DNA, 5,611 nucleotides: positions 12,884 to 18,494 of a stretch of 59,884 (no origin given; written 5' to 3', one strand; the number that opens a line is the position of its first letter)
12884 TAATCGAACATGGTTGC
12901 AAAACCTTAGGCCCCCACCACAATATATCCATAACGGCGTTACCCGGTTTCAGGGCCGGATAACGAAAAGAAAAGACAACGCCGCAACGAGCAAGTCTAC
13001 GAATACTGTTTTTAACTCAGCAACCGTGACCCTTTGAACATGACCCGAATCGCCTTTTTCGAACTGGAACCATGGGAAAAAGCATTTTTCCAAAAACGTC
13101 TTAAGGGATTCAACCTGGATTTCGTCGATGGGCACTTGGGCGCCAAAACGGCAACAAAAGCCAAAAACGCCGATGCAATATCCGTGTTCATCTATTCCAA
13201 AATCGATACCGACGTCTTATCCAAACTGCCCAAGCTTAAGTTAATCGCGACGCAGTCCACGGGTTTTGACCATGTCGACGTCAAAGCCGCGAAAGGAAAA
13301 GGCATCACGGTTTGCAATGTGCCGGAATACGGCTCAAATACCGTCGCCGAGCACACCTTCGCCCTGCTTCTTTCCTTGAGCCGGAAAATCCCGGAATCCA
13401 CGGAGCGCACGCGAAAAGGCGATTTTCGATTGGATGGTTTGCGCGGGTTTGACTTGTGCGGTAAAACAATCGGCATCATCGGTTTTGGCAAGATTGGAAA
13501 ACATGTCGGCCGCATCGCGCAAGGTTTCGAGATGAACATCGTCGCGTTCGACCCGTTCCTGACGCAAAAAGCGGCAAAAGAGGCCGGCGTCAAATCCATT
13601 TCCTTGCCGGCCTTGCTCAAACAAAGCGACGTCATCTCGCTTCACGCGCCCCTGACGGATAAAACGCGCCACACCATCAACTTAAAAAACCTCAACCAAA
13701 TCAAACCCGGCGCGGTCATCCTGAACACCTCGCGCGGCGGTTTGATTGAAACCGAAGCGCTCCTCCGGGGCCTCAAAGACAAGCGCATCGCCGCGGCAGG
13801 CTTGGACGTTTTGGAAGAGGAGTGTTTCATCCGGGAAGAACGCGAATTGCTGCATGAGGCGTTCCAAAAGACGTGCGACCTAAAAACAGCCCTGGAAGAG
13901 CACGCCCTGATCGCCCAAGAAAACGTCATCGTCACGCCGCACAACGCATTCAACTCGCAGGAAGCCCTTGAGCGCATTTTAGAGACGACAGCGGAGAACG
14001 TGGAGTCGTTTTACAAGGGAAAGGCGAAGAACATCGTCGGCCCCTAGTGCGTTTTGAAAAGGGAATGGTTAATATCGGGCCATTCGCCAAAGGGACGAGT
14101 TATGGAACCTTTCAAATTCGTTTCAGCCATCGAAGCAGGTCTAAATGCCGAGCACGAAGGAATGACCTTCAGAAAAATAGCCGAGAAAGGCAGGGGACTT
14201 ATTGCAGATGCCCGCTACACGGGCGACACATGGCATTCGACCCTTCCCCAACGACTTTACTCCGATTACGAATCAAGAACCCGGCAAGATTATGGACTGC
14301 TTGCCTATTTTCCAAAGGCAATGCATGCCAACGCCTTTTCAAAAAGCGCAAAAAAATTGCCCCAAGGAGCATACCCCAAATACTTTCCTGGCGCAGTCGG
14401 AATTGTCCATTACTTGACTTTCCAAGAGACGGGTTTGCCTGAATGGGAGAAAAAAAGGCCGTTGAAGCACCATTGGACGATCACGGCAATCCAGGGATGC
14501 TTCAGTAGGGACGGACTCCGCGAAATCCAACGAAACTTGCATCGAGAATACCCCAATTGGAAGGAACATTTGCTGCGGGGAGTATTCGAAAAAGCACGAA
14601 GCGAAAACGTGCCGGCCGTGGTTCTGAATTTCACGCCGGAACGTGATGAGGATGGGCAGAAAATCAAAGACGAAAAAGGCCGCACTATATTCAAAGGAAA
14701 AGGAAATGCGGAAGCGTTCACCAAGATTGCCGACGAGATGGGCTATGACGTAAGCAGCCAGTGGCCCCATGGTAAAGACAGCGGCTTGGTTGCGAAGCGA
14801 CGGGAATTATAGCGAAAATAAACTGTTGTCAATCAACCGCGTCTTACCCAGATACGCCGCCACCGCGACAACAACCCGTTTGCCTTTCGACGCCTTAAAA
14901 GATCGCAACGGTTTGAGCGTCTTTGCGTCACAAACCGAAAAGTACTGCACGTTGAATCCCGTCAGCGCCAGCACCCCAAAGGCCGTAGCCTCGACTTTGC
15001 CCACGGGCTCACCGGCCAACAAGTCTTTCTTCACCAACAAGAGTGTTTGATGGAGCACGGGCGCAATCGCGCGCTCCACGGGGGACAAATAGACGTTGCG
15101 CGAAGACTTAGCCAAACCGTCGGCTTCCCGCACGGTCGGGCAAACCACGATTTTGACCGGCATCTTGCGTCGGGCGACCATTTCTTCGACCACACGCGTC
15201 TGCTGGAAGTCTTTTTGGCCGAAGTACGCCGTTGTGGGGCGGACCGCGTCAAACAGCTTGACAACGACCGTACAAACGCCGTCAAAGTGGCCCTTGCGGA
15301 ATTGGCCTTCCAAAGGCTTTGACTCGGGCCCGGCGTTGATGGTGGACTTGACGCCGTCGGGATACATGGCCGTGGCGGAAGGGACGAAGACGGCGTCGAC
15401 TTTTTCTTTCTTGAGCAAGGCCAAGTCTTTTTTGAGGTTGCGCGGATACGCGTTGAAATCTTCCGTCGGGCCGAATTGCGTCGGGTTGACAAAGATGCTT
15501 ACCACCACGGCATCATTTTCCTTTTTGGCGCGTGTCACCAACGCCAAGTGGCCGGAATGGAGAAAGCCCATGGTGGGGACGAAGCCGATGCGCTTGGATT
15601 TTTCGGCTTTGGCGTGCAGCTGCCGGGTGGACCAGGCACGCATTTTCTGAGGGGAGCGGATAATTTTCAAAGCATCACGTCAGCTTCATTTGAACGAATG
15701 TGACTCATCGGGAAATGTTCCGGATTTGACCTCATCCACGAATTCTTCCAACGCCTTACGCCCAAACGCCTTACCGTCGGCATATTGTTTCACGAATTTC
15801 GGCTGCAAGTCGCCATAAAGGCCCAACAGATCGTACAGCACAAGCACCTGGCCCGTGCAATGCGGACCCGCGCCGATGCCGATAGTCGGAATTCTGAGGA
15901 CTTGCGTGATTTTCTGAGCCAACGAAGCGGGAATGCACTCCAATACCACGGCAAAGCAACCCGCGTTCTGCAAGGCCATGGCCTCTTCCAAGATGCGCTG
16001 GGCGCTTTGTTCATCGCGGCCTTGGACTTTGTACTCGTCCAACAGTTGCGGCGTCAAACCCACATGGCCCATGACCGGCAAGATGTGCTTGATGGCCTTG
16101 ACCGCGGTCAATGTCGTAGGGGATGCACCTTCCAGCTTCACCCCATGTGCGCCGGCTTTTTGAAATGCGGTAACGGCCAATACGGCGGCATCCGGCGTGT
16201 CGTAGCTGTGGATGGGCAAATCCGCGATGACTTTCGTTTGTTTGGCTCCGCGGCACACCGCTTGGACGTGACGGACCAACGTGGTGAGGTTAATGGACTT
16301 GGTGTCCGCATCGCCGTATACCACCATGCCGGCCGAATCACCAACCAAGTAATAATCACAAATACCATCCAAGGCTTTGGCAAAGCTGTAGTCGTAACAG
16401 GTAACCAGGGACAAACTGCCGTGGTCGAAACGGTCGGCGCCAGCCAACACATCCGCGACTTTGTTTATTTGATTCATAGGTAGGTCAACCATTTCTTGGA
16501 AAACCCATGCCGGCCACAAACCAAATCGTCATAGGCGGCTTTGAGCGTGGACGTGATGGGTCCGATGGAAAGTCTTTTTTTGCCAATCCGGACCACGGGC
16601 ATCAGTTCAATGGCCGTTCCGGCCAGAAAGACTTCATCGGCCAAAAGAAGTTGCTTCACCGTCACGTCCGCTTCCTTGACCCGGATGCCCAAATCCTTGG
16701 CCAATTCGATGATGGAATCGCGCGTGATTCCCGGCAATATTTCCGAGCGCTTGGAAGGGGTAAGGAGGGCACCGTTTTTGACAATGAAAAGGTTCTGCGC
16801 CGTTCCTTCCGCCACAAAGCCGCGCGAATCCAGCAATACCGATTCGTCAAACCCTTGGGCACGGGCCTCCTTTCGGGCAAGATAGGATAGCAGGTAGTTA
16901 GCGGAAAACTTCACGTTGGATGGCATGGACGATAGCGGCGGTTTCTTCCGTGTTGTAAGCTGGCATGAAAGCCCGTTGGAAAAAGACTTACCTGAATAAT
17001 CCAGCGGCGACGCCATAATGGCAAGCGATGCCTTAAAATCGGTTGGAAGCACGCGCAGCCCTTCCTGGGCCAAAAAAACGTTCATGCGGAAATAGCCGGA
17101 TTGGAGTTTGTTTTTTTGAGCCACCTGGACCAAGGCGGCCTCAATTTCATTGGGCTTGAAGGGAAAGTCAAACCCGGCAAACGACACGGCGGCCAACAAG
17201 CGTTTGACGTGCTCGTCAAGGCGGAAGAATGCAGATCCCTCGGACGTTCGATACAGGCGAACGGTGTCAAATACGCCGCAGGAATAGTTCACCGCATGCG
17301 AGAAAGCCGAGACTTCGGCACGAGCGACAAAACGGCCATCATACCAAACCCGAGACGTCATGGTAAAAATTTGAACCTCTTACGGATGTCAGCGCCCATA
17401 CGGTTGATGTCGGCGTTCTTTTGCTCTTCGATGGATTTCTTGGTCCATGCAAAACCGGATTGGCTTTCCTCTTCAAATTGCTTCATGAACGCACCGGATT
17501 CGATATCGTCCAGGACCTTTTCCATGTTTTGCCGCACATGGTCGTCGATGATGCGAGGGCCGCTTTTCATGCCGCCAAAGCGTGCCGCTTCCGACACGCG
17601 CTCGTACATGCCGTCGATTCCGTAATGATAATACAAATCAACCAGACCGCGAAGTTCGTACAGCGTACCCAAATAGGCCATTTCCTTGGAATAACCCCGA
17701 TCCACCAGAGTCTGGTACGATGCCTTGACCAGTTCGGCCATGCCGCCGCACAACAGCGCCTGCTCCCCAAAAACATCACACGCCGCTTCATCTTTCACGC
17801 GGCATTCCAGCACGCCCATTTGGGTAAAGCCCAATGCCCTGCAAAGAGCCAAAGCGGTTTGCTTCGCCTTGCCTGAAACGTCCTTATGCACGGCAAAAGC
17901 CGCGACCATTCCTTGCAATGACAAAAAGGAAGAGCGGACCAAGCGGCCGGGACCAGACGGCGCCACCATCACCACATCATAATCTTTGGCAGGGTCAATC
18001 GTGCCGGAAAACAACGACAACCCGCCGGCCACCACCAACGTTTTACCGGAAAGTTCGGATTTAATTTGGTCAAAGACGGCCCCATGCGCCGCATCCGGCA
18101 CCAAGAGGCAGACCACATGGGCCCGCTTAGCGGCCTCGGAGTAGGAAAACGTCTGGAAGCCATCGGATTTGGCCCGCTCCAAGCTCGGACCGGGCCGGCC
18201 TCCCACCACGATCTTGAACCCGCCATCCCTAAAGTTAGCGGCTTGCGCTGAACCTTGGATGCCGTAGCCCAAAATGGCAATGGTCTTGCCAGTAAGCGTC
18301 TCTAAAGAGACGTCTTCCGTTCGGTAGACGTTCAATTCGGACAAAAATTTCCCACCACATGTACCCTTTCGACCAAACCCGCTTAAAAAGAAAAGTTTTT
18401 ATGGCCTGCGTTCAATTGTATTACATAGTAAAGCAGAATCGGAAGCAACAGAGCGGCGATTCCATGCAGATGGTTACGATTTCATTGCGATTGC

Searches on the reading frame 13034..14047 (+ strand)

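Call 57: search_protein_families(library=pfam, proteins=[window:13034-14047:+], max_evalue=0.001)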
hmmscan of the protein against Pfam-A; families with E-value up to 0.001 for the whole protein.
window:13034-14047:+ (337 aa): 3 families
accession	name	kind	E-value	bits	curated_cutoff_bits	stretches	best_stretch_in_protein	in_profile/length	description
PF02826.25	2-Hacid_dh_C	-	4.8e-55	186.1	25.1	1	109-305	1-178/178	D-isomer specific 2-hydroxyacid dehydrogenase, NAD binding domain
PF00389.36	2-Hacid_dh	-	1.6e-35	122.1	24.6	1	7-333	2-131/134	D-isomer specific 2-hydroxyacid dehydrogenase, catalytic domain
PF07991.19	KARI_N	-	0.00035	20.6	20.6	0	141-227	2-89/165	Acetohydroxy acid isomeroreductase, NADPH-binding domain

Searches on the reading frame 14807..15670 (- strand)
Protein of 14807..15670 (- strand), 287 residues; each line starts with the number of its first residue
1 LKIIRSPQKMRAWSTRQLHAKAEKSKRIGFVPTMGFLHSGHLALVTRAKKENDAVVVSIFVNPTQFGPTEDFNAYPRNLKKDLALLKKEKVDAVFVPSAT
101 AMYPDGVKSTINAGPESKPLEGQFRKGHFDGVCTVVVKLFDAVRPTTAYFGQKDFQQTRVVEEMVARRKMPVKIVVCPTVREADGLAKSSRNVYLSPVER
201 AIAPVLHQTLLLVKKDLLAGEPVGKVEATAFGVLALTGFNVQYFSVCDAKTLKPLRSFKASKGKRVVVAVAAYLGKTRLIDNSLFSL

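Call 57: search_protein_families(library=pfam, proteins=[window:14807-15670:-], max_evalue=0.001)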
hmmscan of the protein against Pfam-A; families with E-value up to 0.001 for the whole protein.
window:14807-15670:- (287 aa): 1 family
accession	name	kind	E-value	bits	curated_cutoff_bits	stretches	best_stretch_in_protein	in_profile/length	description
PF02569.21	Pantoate_ligase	-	2.7e-101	338.7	20.7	1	2-283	1-267/268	Pantoate-beta-alanine ligase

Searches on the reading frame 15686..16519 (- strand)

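Call 57: search_protein_families(library=pfam, proteins=[window:15686-16519:-], max_evalue=0.001)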
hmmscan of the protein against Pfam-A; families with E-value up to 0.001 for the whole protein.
window:15686-16519:- (277 aa): 1 family
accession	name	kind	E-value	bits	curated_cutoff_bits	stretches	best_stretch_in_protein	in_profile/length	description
PF02548.21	Pantoate_transf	-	7e-86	288.3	28.7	1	35-271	16-258/259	Ketopantoate hydroxymethyltransferase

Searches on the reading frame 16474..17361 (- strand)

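Call 57: search_protein_families(library=pfam, proteins=[window:16474-17361:-], max_evalue=0.001)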
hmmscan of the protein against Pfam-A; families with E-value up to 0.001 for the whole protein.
window:16474-17361:- (295 aa): 1 family
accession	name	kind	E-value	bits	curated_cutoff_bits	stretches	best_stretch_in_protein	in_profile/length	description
PF01063.24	Aminotran_4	-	2e-53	182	28.5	1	29-259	1-223/223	Amino-transferase class IV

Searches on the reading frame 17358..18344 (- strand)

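Call 57: search_protein_families(library=pfam, proteins=[window:17358-18344:-], max_evalue=0.001)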
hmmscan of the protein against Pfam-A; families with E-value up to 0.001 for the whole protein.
window:17358-18344:- (328 aa): 5 families
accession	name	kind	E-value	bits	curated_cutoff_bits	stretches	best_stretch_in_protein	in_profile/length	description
PF07991.19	KARI_N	-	8.2e-46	156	20.6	1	17-177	2-165/165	Acetohydroxy acid isomeroreductase, NADPH-binding domain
PF01450.25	KARI_C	-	9.2e-42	143.2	29.1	1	184-324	2-142/144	Ketol-acid reductoisomerase, C-terminal domain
PF03807.23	F420_oxidored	-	1.5e-07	32.4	21.6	1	21-104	1-89/94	NADP oxidoreductase coenzyme F420-dependent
PF02826.25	2-Hacid_dh_C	-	4.8e-06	26.5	25.1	1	10-85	27-102/178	D-isomer specific 2-hydroxyacid dehydrogenase, NAD binding domain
PF03446.21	NAD_binding_2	-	7.8e-05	23.2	21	1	21-117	1-102/161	NAD binding domain of 6-phosphogluconate dehydrogenase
